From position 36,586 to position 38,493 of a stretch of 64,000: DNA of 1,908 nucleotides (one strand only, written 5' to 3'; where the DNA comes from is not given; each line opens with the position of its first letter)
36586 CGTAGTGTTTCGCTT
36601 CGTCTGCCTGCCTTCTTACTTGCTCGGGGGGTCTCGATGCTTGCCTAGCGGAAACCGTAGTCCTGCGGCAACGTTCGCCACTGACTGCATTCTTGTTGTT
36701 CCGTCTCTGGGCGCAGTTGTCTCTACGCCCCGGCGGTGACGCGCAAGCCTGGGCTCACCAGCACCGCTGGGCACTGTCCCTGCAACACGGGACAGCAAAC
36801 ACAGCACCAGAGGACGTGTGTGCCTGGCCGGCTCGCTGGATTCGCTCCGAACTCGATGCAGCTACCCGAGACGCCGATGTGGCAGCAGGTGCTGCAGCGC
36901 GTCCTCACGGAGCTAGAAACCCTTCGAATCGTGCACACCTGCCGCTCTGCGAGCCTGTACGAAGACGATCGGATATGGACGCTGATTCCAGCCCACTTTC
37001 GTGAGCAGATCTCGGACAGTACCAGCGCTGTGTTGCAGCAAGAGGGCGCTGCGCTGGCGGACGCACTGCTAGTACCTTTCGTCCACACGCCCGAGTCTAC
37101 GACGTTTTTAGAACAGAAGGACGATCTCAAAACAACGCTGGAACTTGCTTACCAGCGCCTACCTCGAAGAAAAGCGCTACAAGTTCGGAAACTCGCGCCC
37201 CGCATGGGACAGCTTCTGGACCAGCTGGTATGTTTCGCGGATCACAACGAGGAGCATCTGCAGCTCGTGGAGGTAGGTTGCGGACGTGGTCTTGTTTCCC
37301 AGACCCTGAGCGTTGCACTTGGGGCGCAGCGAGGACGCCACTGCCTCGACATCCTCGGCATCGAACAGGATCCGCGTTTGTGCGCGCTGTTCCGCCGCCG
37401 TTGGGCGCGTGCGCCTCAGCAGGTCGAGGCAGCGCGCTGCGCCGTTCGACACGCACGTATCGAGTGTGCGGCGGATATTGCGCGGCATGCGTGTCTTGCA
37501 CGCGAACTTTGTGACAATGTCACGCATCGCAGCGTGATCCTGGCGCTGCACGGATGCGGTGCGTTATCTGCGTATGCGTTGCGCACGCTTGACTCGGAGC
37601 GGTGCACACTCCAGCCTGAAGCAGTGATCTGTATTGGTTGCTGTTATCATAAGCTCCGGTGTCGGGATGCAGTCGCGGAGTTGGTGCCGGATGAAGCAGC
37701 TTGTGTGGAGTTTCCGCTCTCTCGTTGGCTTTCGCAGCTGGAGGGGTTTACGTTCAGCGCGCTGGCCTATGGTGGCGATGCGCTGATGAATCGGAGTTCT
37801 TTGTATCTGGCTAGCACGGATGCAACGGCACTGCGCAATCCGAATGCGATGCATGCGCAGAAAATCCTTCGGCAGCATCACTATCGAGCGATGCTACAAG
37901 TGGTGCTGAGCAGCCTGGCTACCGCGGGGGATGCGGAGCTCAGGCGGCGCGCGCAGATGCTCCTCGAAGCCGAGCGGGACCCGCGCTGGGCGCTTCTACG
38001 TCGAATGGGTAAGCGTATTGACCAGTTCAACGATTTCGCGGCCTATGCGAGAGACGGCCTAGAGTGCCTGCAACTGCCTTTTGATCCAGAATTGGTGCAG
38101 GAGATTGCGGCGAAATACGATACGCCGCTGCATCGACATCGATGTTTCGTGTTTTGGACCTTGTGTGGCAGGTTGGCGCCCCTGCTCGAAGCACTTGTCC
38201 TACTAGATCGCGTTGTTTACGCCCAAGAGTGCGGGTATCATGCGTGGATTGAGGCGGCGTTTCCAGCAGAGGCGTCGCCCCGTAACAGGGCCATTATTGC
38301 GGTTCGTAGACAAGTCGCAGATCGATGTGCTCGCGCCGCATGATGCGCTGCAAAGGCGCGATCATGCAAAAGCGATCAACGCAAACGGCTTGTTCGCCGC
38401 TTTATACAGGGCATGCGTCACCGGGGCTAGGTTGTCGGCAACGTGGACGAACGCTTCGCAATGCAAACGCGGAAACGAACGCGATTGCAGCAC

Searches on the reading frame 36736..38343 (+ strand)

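Call 19: search_protein_families(library=pfam, max_evalue=0.01, proteins=[window:36736-38343:+])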
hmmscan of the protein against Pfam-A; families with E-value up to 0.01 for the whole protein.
window:36736-38343:+ (535 aa): 2 families
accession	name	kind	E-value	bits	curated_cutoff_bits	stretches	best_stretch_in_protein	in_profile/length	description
PF13679.12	Methyltransf_32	-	1.4e-13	51.4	27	1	145-309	1-142/143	Methyltransferase domain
PF02636.23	Methyltransf_28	-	0.0084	16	23.3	0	170-270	15-113/249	Putative S-adenosyl-L-methionine-dependent methyltransferase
